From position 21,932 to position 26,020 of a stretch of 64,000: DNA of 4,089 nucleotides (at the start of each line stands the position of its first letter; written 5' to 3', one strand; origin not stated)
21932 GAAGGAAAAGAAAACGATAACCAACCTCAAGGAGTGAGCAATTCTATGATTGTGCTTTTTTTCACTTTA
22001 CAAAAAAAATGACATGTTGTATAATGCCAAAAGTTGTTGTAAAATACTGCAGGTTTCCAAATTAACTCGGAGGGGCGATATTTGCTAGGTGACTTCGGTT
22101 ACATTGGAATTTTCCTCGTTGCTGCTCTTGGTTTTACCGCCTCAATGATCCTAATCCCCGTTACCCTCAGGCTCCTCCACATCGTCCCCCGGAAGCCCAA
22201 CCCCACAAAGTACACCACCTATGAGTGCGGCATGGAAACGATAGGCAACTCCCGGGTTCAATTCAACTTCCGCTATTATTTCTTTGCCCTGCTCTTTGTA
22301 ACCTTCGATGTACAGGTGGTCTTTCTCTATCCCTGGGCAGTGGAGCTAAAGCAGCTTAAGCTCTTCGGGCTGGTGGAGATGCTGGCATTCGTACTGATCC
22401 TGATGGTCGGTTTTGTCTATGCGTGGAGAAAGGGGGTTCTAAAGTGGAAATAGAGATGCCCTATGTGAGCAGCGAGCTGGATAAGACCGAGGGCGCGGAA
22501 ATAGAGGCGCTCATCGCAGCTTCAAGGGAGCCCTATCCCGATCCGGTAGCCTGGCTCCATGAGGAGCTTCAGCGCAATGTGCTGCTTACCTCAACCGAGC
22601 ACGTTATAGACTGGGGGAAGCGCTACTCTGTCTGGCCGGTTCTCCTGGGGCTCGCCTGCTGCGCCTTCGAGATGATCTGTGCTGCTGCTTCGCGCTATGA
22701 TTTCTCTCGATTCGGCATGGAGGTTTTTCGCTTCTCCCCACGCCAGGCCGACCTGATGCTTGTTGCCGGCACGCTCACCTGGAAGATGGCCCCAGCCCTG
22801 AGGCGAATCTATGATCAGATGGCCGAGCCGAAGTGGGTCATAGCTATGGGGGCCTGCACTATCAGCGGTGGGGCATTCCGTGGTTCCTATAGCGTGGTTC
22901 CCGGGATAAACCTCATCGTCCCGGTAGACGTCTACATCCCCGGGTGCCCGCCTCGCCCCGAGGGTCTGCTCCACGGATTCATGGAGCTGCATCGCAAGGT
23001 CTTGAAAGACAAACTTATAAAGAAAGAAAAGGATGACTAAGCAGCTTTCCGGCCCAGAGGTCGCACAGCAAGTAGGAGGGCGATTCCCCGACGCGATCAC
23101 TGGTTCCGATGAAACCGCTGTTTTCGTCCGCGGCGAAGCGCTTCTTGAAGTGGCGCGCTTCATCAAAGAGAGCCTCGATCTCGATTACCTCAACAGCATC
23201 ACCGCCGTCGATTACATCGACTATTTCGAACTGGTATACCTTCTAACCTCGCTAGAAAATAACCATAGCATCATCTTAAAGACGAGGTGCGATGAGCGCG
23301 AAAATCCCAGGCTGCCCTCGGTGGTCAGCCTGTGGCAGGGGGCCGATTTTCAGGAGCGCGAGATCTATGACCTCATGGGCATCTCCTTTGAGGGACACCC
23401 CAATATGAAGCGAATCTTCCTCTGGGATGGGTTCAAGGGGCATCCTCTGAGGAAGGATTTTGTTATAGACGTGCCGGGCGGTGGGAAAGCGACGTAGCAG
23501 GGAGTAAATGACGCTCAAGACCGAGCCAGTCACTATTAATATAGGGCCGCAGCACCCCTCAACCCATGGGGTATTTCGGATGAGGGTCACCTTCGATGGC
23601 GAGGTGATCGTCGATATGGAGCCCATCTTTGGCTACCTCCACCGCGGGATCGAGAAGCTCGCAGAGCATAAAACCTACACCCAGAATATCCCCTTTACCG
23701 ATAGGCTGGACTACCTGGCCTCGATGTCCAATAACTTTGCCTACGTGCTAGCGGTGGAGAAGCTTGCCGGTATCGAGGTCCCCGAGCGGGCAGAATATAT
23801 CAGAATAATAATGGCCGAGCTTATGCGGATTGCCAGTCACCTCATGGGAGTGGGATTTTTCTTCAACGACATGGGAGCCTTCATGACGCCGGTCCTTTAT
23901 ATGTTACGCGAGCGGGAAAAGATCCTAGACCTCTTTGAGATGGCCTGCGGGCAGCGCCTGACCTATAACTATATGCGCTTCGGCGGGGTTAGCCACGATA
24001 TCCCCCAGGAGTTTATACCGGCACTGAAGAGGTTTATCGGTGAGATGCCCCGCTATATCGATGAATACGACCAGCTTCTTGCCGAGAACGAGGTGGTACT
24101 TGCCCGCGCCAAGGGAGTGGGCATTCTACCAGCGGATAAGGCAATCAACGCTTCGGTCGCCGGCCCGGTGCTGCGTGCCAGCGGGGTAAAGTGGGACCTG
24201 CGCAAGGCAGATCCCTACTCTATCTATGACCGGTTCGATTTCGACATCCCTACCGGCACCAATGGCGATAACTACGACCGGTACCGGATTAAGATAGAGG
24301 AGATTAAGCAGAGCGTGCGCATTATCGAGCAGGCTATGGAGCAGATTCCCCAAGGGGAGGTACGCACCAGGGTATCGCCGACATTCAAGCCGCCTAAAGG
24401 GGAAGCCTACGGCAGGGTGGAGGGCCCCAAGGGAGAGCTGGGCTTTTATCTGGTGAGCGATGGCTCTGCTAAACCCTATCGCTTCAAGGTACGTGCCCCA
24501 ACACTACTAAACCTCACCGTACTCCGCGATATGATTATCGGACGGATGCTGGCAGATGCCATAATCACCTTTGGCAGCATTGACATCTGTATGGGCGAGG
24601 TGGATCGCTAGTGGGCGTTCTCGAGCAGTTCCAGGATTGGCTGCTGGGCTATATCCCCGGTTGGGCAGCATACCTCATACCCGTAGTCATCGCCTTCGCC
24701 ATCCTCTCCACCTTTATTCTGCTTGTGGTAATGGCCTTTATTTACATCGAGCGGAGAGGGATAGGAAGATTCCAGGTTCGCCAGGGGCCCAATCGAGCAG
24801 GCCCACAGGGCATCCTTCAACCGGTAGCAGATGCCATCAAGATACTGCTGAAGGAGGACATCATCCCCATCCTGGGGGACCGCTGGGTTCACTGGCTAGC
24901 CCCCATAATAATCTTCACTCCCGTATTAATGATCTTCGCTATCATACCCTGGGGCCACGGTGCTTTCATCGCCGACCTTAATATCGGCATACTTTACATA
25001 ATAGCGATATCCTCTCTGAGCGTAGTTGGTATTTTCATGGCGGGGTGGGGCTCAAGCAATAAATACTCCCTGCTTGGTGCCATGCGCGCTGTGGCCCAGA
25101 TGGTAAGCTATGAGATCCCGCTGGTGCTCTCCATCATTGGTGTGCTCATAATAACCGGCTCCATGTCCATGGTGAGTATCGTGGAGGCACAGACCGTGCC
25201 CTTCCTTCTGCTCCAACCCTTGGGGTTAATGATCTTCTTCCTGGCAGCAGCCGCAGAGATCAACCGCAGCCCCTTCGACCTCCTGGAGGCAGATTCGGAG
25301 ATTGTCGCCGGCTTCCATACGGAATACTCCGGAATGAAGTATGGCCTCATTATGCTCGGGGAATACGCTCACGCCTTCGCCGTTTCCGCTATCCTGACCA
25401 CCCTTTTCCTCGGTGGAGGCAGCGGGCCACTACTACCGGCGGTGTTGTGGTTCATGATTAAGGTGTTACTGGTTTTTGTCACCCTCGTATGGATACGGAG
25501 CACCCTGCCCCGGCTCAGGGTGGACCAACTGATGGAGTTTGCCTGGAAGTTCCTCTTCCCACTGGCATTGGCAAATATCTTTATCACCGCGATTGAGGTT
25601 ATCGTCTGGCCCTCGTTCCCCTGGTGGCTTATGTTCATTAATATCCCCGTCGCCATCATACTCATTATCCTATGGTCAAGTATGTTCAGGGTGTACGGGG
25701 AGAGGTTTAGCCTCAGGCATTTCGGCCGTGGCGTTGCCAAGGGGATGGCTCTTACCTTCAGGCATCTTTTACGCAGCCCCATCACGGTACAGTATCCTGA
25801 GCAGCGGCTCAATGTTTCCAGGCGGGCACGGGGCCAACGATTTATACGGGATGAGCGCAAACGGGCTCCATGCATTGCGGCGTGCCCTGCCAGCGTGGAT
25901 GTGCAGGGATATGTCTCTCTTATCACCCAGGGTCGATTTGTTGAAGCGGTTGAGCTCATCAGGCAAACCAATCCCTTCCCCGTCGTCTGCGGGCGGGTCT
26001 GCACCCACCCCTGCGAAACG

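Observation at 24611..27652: NuoH-GltD-NuoI tripartite fusion: a candidate built-in NAD(P)H-dehydrogenase module for an 11-subunit complex I that lacks NuoEFG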

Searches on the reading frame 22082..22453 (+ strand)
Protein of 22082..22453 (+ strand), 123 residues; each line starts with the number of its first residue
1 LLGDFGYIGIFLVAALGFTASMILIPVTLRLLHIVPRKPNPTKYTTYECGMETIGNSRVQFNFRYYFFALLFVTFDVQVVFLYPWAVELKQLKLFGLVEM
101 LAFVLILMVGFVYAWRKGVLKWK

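Call 3: search_protein_families(library=pfam, proteins=[window:22082-22453:+])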
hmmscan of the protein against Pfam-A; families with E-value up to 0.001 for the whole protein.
window:22082-22453:+ (123 aa): 1 family
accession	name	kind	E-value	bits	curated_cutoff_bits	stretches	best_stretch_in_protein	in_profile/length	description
PF00507.24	Oxidored_q4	-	2.8e-36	124.1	23.3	1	34-122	11-99/99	NADH-ubiquinone/plastoquinone oxidoreductase, chain 3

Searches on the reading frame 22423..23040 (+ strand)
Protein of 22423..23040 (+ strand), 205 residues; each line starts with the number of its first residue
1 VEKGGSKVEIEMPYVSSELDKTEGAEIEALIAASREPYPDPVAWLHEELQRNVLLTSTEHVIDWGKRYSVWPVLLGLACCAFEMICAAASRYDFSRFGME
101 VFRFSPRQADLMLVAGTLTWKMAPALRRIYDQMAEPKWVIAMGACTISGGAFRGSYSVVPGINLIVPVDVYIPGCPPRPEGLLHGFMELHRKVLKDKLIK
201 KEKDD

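Call 3: search_protein_families(library=pfam, proteins=[window:22423-23040:+])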
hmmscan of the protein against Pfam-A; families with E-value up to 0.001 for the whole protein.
window:22423-23040:+ (205 aa): 1 family
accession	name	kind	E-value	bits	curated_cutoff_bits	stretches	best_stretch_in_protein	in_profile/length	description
PF01058.29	Oxidored_q6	-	4.8e-26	91.4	27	1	79-189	1-128/128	NADH ubiquinone oxidoreductase, 20 Kd subunit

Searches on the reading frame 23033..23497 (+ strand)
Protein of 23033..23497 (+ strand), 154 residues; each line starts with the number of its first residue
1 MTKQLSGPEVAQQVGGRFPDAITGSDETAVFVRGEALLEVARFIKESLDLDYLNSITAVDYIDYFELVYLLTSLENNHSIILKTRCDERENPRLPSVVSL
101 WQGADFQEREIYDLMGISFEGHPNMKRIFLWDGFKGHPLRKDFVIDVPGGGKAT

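Call 3: search_protein_families(library=pfam, proteins=[window:23033-23497:+])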
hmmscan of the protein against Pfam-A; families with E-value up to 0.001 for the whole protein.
window:23033-23497:+ (154 aa): 1 family
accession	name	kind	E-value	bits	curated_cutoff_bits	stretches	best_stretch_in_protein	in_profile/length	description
PF00329.25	Complex1_30kDa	-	4.3e-41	140.8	22.5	1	32-145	3-120/124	Respiratory-chain NADH dehydrogenase, 30 Kd subunit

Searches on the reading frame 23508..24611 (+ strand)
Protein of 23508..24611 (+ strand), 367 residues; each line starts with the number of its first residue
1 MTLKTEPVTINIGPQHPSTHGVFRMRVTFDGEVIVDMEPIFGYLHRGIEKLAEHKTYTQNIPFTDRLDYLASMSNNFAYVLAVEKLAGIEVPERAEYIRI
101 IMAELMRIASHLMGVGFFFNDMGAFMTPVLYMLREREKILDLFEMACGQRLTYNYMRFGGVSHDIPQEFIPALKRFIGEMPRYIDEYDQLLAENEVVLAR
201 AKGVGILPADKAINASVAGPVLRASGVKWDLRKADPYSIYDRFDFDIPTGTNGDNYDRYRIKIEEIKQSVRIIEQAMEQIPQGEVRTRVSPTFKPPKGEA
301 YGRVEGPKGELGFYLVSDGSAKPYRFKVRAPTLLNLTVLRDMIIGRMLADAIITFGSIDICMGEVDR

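Call 3: search_protein_families(library=pfam, proteins=[window:23508-24611:+])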
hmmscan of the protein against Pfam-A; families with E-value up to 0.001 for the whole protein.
window:23508-24611:+ (367 aa): 2 families
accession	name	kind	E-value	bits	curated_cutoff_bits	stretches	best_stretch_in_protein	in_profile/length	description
PF00346.24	Complex1_49kDa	-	5.6e-98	327.8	24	2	121-288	1-167/271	Respiratory-chain NADH dehydrogenase, 49 Kd subunit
PF00374.24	NiFeSe_Hases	-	7.8e-05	22.2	25.8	1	46-113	1-68/508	Nickel-dependent hydrogenase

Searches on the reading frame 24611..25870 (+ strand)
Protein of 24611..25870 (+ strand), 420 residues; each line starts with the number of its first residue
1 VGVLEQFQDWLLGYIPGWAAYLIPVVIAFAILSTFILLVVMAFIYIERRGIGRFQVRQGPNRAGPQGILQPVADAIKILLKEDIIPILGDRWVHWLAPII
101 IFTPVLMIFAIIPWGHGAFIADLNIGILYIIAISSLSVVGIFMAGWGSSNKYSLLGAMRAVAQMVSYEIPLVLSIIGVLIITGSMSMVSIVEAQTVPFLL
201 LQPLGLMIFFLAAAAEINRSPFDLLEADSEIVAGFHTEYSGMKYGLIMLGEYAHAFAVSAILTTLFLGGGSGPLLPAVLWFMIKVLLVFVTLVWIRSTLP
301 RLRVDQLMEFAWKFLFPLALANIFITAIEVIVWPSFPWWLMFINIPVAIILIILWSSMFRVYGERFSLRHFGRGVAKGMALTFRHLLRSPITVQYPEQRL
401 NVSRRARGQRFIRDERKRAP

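Call 35: search_solved_structures(query=window:24611-25870:+, show_alignments=2, max_evalue=1e-10)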
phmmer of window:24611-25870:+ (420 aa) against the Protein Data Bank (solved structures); distinct sequences matched with E-value up to 1e-10: 37.
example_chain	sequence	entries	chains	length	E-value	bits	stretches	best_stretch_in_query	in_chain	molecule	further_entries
7nyh_H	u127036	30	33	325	1.2e-80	275.1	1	26-334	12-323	NADH-quinone oxidoreductase subunit H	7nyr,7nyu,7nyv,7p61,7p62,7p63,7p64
4he8_H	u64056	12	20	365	4e-73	250.3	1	20-345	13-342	NADH-quinone oxidoreductase subunit 8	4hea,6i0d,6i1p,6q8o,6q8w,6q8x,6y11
7a23_H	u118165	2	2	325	2.8e-68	234.4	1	36-325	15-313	Nad1m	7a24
8e73_1M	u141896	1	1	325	1e-67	232.5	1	36-338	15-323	Nad1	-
8qby_H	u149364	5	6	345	4.8e-67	230.3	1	30-329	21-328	NADH-quinone oxidoreductase subunit H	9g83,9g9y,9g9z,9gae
6x89_1M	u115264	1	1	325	1.1e-66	229.1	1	36-338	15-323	NU1M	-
7aqq_H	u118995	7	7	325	1.3e-66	228.8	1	36-325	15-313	NADH-ubiquinone oxidoreductase chain 1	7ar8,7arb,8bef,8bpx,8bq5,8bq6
7ar7_H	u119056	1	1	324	1.4e-66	228.7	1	36-325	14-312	NADH-ubiquinone oxidoreductase chain 1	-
8e9g_H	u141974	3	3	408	7.5e-66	226.3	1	11-356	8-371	NADH-quinone oxidoreductase subunit H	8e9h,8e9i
6nbq_A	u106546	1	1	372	1.7e-65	225.1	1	31-334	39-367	NdhA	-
6hum_A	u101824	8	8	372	1.9e-65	225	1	31-274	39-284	NAD(P)H-quinone oxidoreductase subunit 1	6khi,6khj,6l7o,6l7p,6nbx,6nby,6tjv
7eu3_A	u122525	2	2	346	4e-65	224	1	29-327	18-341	NAD(P)H-quinone oxidoreductase subunit 1, chloroplastic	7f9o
5lnk_H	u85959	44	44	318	9.4e-65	222.7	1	35-322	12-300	Mitochondrial complex I, ND1 subunit | NADH-ubiquinone oxidoreductase chain 1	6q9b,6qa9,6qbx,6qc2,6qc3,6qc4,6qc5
9grx_A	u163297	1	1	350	6.5e-64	219.9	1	29-327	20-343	NAD(P)H-quinone oxidoreductase subunit 1, chloroplastic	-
6g2j_H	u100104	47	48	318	2.8e-63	217.8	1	36-322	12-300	NADH-ubiquinone oxidoreductase chain 1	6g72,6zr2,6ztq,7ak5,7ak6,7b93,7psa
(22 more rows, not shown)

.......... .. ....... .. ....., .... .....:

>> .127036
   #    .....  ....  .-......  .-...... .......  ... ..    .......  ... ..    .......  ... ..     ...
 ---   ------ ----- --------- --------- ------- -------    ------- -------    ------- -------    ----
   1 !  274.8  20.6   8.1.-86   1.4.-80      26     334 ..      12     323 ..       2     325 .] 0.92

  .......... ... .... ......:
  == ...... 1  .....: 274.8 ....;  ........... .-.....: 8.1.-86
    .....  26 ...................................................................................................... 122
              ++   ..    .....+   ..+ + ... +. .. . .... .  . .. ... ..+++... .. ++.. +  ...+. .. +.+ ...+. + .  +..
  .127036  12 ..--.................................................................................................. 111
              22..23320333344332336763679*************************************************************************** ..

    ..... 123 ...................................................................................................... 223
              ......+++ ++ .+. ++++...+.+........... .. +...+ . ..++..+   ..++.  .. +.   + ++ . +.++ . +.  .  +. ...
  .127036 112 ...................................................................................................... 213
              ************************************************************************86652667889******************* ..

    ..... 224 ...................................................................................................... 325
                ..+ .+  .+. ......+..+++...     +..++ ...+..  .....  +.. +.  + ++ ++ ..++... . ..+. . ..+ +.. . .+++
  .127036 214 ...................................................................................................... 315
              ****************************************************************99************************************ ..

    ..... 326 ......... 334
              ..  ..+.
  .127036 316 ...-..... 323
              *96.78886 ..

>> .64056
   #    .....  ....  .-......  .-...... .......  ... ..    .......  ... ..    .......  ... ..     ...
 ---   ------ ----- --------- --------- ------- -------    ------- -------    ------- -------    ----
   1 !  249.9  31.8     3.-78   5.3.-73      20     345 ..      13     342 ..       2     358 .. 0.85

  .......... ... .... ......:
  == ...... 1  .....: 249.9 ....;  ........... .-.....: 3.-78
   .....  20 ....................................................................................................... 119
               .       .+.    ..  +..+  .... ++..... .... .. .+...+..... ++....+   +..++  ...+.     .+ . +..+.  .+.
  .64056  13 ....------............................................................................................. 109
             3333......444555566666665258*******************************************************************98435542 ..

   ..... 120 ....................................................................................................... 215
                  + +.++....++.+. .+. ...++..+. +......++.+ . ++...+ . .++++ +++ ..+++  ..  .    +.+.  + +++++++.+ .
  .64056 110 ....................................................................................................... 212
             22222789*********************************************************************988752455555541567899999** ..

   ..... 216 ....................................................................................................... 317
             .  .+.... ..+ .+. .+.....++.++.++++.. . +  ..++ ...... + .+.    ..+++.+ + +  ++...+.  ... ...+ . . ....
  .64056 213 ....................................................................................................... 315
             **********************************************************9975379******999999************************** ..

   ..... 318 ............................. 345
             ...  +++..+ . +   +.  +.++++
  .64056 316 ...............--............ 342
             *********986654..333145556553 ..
